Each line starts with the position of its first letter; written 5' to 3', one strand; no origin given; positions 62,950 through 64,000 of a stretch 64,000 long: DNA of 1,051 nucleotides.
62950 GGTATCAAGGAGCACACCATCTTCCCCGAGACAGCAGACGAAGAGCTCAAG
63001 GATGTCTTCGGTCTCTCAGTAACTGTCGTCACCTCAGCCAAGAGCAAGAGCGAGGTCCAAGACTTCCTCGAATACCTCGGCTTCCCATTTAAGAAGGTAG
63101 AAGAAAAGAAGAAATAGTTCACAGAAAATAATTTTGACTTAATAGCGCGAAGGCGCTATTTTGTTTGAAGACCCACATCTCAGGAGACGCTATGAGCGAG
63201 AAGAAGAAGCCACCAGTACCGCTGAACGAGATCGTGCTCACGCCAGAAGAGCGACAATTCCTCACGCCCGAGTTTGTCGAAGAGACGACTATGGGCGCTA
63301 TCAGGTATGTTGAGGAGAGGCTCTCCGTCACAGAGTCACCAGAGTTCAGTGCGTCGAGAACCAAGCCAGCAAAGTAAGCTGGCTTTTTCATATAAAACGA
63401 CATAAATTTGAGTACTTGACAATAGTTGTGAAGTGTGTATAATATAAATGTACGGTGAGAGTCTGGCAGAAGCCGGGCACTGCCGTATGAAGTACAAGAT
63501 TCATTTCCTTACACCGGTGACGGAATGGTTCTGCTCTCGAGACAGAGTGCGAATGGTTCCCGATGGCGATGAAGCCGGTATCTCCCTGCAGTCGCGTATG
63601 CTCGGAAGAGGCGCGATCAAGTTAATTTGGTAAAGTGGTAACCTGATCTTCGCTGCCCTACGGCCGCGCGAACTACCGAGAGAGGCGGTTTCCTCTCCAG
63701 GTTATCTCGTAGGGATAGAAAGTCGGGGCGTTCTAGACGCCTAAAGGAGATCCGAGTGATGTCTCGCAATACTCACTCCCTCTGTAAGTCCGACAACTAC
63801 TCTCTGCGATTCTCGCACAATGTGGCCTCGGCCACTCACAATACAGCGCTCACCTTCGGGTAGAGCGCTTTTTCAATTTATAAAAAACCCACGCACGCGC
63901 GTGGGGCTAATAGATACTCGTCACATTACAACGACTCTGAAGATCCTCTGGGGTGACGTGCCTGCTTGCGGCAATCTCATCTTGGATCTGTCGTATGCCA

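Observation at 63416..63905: Perfect-consensus promoter driving an about 430-nt GC-rich structured transcript where the rest of the spc operon should be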

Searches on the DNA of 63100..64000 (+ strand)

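Call 4: search_rna_families(source=window, start=63100, end=64000, threshold=evalue, max_evalue=10, show_alignments=3)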
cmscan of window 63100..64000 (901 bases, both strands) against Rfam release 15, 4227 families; matches with E-value up to 10: 7.
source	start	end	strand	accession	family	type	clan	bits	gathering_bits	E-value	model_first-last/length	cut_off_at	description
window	63880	63952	-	RF00079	OmrA-B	Gene; sRNA;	-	22.8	40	0.087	1-87/87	no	OmrA-B family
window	63302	63391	+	RF00513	Trp_leader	Cis-reg; leader;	-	21.9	41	0.087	1-100/100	no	Tryptophan operon leader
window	63100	63180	+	RF01219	snoR100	Gene; snRNA; snoRNA; HACA-box;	-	16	50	3.7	1-116/116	no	Small nucleolar RNA snoR100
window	63845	63900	-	RF03805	bpcv-mir-B1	Gene; miRNA;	-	14.8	90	6.8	1-72/72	no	bpcv-mir-B1 microRNA precursor family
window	63882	63922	-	RF01813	rdlD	Gene; antitoxin;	-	14.2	50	8.9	1-66/66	no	rdlD antitoxin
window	63880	63914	-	RF02837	anti-hemB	Gene; sRNA;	-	11.8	49.5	9.9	1-81/81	no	Burkholderia RNA 7 (anti-hemB)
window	63270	63320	+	RF02087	Yar_3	Gene; lncRNA;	-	10.5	50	7.3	1-67/67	no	Yellow-achaete intergenic RNA conserved region 3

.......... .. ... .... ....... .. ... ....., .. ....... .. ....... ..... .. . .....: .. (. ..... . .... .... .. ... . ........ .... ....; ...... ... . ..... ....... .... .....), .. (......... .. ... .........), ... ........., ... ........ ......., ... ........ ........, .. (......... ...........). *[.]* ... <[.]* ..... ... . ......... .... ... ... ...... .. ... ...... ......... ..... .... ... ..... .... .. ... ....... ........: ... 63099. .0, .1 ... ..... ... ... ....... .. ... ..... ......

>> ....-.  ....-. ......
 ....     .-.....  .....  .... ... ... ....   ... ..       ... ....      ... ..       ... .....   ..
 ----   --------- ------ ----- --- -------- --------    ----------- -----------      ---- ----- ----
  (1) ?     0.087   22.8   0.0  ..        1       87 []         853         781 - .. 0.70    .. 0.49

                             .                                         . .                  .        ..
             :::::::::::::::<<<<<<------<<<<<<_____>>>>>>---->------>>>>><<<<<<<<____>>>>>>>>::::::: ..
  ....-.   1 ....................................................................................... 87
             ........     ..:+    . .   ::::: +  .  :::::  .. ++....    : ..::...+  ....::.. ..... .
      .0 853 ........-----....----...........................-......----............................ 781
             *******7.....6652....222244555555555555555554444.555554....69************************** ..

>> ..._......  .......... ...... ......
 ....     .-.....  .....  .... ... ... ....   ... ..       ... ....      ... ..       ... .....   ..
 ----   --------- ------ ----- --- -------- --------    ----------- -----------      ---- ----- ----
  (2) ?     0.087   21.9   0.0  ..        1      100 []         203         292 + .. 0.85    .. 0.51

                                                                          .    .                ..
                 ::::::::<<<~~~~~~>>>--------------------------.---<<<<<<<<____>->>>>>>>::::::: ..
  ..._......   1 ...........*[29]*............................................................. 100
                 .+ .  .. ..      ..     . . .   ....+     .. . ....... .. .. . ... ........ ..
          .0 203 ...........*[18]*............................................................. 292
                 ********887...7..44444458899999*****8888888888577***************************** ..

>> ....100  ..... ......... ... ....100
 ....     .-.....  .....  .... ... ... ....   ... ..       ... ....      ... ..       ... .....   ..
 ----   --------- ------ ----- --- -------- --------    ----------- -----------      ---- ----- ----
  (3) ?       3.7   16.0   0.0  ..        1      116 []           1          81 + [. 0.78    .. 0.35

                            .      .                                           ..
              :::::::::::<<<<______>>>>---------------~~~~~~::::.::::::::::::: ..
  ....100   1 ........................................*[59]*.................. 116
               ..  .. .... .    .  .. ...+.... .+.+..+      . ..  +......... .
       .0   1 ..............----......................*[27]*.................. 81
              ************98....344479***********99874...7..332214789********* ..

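Call 19: search_dna_similar(query=window:63440-63880:+, collection=phages, mode=distant, max_evalue=1)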
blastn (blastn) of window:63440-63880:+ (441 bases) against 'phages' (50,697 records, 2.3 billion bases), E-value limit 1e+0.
No match.

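Call 20: search_dna_similar(query=window:63440-63880:+, collection=plasmids, mode=distant, max_evalue=1)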
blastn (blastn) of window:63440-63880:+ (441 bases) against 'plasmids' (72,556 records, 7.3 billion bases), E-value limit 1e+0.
No match.
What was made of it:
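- Tried and rejected: Phage and plasmid collections: blastn of the RNA found no match (calls 19, 20).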

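Call 63: search_rna_families(sources=[L092, L093, L112], threshold=evalue, max_evalue=10)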
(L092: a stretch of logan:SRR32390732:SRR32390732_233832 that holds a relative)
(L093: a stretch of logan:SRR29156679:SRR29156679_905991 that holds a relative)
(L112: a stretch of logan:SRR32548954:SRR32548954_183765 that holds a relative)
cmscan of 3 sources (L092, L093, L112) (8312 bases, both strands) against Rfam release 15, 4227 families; matches with E-value up to 10: 13.
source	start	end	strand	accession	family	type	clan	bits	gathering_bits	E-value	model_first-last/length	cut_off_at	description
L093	391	494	+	RF00079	OmrA-B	Gene; sRNA;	-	26.4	40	0.11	1-87/87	no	OmrA-B family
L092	2688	2793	-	RF01223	snR13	Gene; snRNA; snoRNA; CD-box;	CL00045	21.1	47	5.3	1-124/124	no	Small nucleolar RNA snR13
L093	967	1016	+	RF00630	P26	Gene;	-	21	36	0.81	1-66/66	no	Pseudomonas sRNA P26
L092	2384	2465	-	RF01852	tRNA-Sec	Gene; tRNA;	CL00001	20.7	47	2.2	1-91/91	no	Selenocysteine transfer RNA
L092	573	734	+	RF02177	SMCR2_1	Gene; lncRNA;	-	19.5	50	4.3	1-159/159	no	Smith-Magenis syndrome chromosome region, candidate 2 conserved region 1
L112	2206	2262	-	RF00363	mir-BART1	Gene; miRNA;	CL00097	19.5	70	2.6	1-70/70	no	mir-BART1 microRNA precursor family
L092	1650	1719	+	RF02278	Betaproteobacteria_toxic_sRNA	Gene; sRNA;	-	19.3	50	3.1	1-64/64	no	Betaproteobacteria toxic small RNA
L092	2328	2426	-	RF01027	mir-765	Gene; miRNA;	-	18.5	130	9.7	1-114/114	no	mir-765 microRNA precursor family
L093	264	318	+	RF01652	ceN70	Gene; snRNA; snoRNA; CD-box;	-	18.3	65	4.5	1-71/71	no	Caenorhabditis snoRNA ceN70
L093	992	1054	-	RF00630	P26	Gene;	-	17.5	36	6.2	1-66/66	no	Pseudomonas sRNA P26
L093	444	493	+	RF00512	Leu_leader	Cis-reg; leader;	-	17.4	50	8.3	1-148/148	no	Leucine operon leader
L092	1825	1877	+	RF01135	sR24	Gene; snRNA; snoRNA; CD-box;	-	16.4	36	7.1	1-55/55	no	Small nucleolar RNA sR24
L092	2046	2115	+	RF02871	ncS54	Gene; sRNA;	-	16.1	43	9.6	1-79/79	no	Burkholderia sRNA 54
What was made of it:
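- On Guide or scaffold RNAs of mobile elements (omega RNA of IscB/TnpB, bridge RNA, retron msr-msd): HEARO does not match (calls 4, 63).
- No Rfam hit to any of these families at E<=10 in a 901-nt search, or in three homologues (calls 4, 63).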

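Call 80: build_rna_model(alignment_id=A9, structure=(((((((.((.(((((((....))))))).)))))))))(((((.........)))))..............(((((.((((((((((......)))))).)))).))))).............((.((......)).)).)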
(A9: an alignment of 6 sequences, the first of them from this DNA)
Model R1 built from alignment A9 (6 sequences, 141 columns); structure: as given.
model positions 140; base pairs 40; branch points 3; effective number of sequences 0.78; information 0.59 bits per position. Calibrated on 0.2 Mb of random sequence (short: E-values are rough).
structure used (alignment columns):
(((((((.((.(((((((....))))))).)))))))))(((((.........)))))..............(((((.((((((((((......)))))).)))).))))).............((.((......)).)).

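Call 82: search_with_rna_model(model_id=R1, sources=[window, L011, L012, L013, L014, L015, L016, L017, L018, L019, L020, L021, L022, L023, L024, L025, L026, L027, L028, L029, L030, L031, L032, L033, L034, L035, L036, L037, L038, L039, L040, L041, L042, L043, L044, L045, L046, L047, L048, L049, L050, L051, L052, L053, L054, L055, L056, L057, L058, L059, L060, L061, L062, L063, L064, L065, L066, L067, L068, L069, L070, L071, L072, L073, L074, L075, L076, L077, L078, L079, L080, L081, L082, L083, L084, L085, L086, L087, L088, L089, L090, L091, L092, L093, L108, L112], max_evalue=10)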
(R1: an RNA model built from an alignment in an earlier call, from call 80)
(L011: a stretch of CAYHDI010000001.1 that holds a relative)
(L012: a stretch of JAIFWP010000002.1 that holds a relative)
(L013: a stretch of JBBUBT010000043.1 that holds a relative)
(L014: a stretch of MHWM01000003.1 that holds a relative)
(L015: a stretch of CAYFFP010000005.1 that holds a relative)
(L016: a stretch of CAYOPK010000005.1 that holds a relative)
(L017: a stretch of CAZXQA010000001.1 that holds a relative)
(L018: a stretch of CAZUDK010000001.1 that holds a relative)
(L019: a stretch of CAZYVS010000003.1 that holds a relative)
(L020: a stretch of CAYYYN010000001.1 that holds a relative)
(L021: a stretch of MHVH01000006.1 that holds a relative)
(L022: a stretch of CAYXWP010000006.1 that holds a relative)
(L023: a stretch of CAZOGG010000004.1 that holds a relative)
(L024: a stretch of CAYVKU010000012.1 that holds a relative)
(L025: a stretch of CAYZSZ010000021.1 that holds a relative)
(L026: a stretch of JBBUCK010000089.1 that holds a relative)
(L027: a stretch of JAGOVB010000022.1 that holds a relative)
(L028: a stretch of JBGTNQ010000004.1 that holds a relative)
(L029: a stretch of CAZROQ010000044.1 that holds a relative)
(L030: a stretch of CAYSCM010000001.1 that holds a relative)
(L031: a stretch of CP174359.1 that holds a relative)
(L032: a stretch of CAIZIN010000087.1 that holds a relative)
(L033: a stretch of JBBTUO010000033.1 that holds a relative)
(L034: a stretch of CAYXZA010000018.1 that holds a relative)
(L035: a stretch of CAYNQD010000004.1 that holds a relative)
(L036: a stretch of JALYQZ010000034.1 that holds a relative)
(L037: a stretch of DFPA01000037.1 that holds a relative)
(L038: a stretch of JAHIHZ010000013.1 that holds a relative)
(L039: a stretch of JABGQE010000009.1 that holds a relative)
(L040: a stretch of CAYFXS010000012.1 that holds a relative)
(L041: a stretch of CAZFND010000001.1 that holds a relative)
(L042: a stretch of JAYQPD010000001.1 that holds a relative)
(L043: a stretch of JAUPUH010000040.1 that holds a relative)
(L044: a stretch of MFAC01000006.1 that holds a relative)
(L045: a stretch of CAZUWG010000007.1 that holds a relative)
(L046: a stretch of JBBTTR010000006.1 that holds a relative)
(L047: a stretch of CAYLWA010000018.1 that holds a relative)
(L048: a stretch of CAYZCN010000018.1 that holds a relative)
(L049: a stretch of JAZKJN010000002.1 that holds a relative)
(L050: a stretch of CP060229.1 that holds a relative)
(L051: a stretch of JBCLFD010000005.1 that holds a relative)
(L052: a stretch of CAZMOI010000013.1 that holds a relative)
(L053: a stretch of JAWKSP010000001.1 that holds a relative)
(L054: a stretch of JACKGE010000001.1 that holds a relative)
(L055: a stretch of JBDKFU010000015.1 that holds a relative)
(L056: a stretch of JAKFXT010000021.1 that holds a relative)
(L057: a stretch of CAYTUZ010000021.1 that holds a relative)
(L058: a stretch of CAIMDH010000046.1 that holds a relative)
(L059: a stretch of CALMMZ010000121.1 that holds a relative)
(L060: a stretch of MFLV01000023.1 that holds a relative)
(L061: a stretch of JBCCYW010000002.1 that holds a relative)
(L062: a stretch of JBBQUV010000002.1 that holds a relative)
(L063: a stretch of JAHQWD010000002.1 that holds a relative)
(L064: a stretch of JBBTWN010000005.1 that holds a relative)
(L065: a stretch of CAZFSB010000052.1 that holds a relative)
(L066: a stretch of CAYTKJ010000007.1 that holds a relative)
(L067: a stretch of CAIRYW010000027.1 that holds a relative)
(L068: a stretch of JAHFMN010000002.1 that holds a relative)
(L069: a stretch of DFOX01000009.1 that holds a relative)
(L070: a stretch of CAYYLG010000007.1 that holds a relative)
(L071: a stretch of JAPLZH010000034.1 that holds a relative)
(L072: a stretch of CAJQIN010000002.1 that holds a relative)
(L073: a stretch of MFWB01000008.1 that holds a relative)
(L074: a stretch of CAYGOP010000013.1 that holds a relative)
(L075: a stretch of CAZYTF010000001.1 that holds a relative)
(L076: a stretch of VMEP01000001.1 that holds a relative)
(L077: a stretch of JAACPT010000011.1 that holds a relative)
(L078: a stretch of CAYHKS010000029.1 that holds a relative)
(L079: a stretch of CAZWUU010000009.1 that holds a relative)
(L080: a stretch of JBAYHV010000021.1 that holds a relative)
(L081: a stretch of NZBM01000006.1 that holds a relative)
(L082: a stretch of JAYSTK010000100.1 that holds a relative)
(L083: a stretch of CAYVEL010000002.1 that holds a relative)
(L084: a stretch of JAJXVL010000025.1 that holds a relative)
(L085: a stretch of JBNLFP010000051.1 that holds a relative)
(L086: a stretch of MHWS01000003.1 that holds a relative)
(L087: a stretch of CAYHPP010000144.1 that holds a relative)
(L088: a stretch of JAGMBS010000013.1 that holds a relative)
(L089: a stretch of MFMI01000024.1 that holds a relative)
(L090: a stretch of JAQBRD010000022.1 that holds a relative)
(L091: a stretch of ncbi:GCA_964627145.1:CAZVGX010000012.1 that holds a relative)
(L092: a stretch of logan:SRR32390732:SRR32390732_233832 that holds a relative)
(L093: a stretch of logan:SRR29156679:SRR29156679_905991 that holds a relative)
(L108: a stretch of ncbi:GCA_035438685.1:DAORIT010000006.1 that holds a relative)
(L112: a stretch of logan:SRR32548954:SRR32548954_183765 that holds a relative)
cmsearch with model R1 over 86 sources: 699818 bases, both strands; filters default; matches with E-value up to 10: 7.
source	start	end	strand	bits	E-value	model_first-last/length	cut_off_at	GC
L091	5538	5677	-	175.5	2.9e-48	1-140/140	no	0.54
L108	4965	5104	+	175.1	3.7e-48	1-140/140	no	0.53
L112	1945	2084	+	173.7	9.6e-48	1-140/140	no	0.53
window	63450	63590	+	167.3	6.9e-46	1-140/140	no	0.55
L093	787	926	-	155.4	1.9e-42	1-140/140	no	0.54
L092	2961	3103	-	38.9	9e-09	1-140/140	no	0.54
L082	3668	3739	-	9.5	2.8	73-139/140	no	0.47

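Call 95: search_with_rna_model(model_id=R1, sources=[window, L111, L093, L091, L112, L108, L092], max_evalue=0.001, make_alignment=true)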
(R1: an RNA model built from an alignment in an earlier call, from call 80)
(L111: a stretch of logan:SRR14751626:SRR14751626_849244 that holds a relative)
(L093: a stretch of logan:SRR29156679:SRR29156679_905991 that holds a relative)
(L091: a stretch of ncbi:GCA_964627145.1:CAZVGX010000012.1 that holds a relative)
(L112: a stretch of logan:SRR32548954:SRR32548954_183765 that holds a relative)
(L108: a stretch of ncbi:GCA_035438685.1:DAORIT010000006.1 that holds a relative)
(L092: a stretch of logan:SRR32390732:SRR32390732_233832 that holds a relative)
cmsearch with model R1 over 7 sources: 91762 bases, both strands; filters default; matches with E-value up to 0.001: 7.
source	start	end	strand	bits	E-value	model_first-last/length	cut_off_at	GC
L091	5538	5677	-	175.5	3.8e-49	1-140/140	no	0.54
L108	4965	5104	+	175.1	4.9e-49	1-140/140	no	0.53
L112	1945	2084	+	173.7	1.3e-48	1-140/140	no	0.53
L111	652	792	+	168.5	4.1e-47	1-140/140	no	0.53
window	63450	63590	+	167.3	9e-47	1-140/140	no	0.55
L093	787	926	-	155.4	2.5e-43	1-140/140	no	0.54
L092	2961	3103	-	38.9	1.2e-09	1-140/140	no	0.54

Alignment A10: 7 matches aligned to the model, 181 columns, each read 5' to 3' on its own strand. Consensus structure (alignment columns), stored with it:
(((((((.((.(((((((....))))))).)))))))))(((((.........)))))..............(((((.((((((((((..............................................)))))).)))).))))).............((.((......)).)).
